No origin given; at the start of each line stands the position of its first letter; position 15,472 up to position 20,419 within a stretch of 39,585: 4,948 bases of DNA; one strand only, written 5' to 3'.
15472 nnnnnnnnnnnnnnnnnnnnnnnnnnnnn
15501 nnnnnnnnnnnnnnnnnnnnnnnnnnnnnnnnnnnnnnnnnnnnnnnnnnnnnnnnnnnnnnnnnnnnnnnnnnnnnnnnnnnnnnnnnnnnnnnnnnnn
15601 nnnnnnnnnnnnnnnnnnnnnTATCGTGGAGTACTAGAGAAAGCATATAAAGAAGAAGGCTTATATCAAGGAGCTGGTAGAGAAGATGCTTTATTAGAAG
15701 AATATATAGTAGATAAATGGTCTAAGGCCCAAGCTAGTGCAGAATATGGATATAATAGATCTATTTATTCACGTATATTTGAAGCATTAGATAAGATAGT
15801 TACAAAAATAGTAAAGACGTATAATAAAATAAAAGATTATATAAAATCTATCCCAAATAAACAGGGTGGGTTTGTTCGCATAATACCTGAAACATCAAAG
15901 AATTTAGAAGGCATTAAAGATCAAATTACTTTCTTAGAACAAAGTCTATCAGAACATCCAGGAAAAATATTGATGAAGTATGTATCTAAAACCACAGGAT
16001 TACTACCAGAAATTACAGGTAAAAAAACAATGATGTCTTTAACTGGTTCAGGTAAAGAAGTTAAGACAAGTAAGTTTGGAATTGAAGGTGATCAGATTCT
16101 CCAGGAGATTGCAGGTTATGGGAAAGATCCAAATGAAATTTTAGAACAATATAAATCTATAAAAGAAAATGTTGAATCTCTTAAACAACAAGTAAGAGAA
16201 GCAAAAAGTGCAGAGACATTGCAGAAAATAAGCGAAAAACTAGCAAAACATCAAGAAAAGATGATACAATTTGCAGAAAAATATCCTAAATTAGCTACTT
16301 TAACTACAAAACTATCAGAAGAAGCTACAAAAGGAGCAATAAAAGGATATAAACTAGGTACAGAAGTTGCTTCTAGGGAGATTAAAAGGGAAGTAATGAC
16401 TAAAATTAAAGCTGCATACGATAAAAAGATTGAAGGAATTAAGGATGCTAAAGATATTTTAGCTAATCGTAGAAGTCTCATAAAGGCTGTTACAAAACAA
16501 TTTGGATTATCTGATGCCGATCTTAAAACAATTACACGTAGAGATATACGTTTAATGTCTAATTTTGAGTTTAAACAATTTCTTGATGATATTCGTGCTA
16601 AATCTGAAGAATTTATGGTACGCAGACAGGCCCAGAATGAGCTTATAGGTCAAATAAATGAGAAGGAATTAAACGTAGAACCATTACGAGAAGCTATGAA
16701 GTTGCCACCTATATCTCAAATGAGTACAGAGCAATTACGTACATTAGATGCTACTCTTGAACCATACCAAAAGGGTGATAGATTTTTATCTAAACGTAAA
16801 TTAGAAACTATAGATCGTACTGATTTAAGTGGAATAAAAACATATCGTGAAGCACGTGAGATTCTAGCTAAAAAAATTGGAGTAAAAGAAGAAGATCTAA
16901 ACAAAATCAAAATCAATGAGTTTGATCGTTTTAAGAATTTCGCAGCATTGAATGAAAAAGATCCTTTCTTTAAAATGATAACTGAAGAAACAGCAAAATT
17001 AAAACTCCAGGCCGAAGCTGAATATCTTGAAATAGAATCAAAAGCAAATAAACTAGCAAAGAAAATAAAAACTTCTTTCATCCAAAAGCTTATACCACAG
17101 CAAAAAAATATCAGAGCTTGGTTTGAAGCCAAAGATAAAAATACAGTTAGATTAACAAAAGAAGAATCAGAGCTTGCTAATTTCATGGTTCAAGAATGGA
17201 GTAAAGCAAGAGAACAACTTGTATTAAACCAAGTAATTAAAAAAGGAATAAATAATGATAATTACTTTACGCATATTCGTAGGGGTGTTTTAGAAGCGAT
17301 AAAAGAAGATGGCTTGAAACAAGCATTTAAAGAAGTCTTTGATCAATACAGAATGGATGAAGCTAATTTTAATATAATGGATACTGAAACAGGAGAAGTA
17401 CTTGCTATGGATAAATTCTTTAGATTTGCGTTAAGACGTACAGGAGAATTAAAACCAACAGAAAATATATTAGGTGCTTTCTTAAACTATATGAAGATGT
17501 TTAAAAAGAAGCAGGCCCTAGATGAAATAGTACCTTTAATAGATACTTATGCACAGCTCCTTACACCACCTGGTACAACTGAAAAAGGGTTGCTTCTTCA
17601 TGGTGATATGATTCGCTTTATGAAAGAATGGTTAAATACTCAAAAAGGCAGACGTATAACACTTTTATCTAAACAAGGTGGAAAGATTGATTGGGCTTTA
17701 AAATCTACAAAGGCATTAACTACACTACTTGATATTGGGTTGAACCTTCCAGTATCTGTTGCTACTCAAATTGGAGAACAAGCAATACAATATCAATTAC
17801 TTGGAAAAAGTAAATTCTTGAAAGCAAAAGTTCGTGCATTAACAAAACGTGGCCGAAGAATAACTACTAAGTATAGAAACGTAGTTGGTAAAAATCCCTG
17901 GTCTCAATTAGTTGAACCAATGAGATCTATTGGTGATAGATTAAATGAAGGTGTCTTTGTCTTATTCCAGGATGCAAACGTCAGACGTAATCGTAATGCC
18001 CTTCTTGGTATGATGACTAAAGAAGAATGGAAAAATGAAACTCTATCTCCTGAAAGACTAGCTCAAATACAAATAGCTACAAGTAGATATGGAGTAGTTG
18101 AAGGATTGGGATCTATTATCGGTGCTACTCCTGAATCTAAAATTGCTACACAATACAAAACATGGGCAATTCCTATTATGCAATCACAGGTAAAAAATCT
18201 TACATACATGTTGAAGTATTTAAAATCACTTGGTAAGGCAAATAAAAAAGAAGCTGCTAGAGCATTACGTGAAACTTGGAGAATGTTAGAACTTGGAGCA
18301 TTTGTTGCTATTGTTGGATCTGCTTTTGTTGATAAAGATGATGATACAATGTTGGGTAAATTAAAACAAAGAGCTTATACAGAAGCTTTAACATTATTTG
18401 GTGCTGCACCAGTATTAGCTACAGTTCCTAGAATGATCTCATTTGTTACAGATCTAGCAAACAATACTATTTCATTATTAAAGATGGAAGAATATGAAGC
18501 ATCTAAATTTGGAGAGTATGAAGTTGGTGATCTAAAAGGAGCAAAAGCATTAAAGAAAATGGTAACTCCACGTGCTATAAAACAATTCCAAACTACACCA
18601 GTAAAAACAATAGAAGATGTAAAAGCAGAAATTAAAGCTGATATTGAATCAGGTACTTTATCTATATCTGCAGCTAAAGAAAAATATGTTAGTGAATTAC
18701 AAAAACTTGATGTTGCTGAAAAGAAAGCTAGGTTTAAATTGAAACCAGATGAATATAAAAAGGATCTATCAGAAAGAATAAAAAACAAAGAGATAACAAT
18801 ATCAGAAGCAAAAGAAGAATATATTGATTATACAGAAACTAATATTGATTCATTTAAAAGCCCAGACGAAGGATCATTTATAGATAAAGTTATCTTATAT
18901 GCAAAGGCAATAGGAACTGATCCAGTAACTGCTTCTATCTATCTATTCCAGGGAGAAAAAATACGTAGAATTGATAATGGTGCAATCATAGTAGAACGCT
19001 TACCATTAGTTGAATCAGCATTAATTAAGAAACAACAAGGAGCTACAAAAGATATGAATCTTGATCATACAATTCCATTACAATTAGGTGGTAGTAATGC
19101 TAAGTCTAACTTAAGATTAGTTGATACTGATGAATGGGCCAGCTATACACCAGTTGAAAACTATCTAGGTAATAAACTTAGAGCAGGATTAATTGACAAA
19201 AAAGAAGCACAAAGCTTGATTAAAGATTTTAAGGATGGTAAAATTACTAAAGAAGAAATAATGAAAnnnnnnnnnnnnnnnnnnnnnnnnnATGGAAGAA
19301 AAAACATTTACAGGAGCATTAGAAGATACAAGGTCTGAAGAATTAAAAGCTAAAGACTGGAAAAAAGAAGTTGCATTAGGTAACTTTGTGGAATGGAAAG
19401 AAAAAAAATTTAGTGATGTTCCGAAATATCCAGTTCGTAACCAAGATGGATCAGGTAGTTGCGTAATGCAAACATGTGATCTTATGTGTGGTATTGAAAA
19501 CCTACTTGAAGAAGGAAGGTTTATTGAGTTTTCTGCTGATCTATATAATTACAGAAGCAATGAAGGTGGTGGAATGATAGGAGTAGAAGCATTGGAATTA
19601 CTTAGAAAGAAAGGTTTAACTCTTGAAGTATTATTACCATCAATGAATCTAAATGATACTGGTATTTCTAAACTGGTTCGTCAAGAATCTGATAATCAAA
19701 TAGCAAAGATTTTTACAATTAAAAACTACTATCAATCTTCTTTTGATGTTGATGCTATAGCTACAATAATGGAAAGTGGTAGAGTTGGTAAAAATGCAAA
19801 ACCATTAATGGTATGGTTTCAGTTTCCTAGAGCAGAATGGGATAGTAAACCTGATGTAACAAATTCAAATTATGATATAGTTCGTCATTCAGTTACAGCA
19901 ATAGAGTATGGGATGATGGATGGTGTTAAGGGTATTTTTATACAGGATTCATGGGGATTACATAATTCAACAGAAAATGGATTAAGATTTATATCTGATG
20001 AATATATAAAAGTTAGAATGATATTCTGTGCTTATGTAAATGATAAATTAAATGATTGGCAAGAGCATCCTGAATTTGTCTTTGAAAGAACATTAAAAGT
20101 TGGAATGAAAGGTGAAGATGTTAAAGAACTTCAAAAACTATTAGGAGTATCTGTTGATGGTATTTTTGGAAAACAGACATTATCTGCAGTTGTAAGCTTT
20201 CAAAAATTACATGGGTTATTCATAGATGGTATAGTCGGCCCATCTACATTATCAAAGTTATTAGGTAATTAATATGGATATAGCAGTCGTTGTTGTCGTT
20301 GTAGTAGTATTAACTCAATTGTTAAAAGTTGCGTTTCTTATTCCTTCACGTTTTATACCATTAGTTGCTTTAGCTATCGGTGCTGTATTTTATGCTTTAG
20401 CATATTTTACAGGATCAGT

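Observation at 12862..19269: Giant 2,135-codon virion protein frame interrupted by a single in-frame TAG, with no start codon for 116 codons downstream and no suppressor tRNA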

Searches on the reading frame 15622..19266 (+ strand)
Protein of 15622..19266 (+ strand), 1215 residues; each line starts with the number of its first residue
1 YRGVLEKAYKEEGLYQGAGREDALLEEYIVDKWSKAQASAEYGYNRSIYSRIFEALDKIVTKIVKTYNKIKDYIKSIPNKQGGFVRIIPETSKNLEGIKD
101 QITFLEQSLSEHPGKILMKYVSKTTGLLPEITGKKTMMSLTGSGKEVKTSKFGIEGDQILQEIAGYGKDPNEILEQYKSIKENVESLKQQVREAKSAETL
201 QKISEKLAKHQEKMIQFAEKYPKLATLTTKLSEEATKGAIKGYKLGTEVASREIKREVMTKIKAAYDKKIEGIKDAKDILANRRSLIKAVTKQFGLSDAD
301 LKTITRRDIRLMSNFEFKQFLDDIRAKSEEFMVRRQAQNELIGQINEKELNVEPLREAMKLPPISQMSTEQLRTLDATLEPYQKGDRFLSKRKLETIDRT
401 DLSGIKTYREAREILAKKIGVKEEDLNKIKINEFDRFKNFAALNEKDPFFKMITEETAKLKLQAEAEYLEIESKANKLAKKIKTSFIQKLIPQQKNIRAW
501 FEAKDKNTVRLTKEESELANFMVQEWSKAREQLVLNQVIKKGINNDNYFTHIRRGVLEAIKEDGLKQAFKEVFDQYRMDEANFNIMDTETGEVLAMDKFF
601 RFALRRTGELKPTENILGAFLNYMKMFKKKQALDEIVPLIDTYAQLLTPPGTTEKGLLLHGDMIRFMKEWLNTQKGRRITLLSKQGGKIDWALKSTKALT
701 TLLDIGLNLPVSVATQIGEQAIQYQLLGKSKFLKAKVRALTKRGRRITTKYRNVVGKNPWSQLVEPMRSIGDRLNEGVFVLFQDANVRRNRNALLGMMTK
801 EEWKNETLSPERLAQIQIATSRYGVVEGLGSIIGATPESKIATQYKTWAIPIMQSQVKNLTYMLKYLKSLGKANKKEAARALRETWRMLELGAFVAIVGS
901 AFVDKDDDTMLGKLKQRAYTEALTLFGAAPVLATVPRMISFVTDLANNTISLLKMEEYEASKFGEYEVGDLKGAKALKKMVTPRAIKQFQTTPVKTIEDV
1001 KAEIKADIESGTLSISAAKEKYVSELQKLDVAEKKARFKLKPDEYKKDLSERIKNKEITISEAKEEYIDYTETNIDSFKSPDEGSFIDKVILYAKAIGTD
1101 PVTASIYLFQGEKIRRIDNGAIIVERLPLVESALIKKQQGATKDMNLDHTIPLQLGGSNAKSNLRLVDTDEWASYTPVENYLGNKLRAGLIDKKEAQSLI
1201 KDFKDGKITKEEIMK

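Call 8: search_protein_families(library=pfam, proteins=[window:15622-19266:+], max_evalue=0.01)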
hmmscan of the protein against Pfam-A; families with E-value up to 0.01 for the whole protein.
window:15622-19266:+ (1215 aa): 2 families
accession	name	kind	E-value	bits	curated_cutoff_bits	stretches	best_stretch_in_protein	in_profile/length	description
PF16088.10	BORCS7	-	0.0031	18.2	27.3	0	172-234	19-82/103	BLOC-1-related complex sub-unit 7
PF16740.10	SKA2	-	0.0037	17.5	30.1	0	164-228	37-99/110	Spindle and kinetochore-associated protein 2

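Call 15: search_protein_families(library=phrogs, proteins=[window:15622-19266:+], max_evalue=0.001)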
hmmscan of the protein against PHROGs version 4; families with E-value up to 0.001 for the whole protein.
window:15622-19266:+ (1215 aa): 0 families

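Call 17: find_related_loci(query=window:15622-19266:+, collection=viral_contigs, flank=10000)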
Query window:15622-19266:+ (1215 aa) in viral_contigs; peptide patterns used: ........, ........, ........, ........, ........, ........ (x = any residue, [..] = any of these).
9 stretches matched a pattern; 1 encode a relative of the query (tblastn E <= 1e-3); 1 distinct loci.
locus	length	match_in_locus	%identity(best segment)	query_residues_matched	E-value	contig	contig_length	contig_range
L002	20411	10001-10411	41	1-123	3e-23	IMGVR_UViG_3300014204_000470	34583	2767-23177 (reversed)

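Call 29: search_protein_families(library=pfam, proteins=[L002:8264-13255:+, L002:6778-8259:+], max_evalue=0.01)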
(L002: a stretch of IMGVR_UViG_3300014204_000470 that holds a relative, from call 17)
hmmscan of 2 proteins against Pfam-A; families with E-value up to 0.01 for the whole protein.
L002:8264-13255:+ (1664 aa): 2 families
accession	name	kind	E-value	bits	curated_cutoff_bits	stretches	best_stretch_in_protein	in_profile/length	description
PF18760.7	ART-PolyVal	-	4.4e-22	79.8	31.2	1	345-462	8-132/140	ADP-Ribosyltransferase in polyvalent proteins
PF13151.12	DUF3990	-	0.00011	22.4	32.2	1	345-396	2-58/152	Protein of unknown function (DUF3990)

L002:6778-8259:+ (494 aa): 1 family
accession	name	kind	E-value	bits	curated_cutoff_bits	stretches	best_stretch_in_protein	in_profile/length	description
PF01476.26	LysM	-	5.3e-10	39.5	20.9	1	76-119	1-41/43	LysM domain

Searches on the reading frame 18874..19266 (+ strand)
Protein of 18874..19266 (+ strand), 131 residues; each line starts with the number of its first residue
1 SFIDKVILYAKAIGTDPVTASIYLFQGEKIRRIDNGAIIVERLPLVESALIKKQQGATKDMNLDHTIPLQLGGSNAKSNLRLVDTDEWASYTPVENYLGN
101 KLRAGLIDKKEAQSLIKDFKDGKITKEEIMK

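Call 16: search_protein_families(library=pfam, proteins=[window:18874-19266:+], max_evalue=10)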
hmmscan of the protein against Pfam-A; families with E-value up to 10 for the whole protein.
seq(131 aa): 3 families
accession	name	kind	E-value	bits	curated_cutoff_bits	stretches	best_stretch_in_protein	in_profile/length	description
PF14279.12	HNH_5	-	0.0062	16.9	27.5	1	55-80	7-32/56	HNH endonuclease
PF01844.29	HNH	-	0.021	15.4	21.4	1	59-82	12-35/47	HNH endonuclease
PF13202.12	EF-hand_5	-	0.12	12.3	25.9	1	120-130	12-22/25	EF hand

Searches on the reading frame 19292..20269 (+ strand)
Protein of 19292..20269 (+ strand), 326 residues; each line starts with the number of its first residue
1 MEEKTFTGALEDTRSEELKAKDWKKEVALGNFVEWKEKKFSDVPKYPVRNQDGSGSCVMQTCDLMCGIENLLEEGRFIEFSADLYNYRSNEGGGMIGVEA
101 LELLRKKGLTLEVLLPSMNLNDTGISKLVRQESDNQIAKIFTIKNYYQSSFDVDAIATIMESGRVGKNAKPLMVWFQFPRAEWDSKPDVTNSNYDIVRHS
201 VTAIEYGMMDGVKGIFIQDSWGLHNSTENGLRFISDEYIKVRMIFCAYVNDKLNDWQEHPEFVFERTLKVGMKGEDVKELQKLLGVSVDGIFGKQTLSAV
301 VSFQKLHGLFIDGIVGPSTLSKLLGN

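Call 8: search_protein_families(library=pfam, proteins=[window:19292-20269:+], max_evalue=0.01)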
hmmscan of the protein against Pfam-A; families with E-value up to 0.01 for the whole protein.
window:19292-20269:+ (326 aa): 2 families
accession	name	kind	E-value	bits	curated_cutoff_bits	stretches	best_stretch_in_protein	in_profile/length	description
PF01471.23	PG_binding_1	-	4e-11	43.4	23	1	274-323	2-57/57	Putative peptidoglycan binding domain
PF09374.15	PG_binding_3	-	6.8e-06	26.6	24.6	1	277-300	3-31/76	Predicted Peptidoglycan domain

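Call 15: search_protein_families(library=phrogs, proteins=[window:19292-20269:+], max_evalue=0.001)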
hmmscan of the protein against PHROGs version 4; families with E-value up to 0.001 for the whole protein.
window:19292-20269:+ (326 aa): 5 families
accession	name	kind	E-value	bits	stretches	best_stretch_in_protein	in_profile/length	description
phrog_2649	-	lysis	1.8e-12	48.7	1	264-324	171-236/261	endolysin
phrog_1224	-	head and packaging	6e-12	46.5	1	267-323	3-64/438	endolysin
phrog_1493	-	lysis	2.2e-10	41.3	1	263-324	237-306/394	endolysin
phrog_16428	-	lysis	9.1e-05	22.3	1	285-321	480-516/520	endolysin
phrog_1512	-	lysis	0.00038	21.6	1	264-323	173-242/314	endolysin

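Call 45: find_encoding_contigs(protein=window:19292-20269:+, flank=10000, max_places=10)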
Protein window:19292-20269:+ (326 aa): 4 contigs read that carry it; 3 places shown.
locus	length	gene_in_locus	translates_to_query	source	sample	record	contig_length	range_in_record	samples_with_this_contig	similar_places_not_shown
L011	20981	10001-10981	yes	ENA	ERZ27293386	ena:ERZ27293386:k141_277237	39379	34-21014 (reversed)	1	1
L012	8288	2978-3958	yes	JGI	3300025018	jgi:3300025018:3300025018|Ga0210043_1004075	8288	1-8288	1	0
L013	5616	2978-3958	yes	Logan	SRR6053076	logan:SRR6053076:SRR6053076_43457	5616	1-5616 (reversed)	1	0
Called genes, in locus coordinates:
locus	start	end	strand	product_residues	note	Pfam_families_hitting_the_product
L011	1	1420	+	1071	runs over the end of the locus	-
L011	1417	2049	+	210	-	-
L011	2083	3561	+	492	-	-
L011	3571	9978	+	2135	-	-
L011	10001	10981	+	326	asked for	PF01471:PG_binding_1, PF09374:PG_binding_3 (faint)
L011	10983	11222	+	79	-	PF06946:Phage_holin_5_1 (weak)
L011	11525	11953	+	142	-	-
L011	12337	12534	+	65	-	-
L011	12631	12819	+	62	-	-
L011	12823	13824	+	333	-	PF00149:Metallophos, PF12850:Metallophos_2 (faint)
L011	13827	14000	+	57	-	-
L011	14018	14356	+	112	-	PF18909:dGTP_diPhyd_N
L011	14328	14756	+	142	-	PF01844:HNH (weak), PF14279:HNH_5 (weak)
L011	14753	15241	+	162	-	PF05766:NinG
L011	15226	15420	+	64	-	-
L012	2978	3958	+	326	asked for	PF01471:PG_binding_1, PF09374:PG_binding_3 (faint)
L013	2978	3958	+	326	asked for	PF01471:PG_binding_1, PF09374:PG_binding_3 (faint)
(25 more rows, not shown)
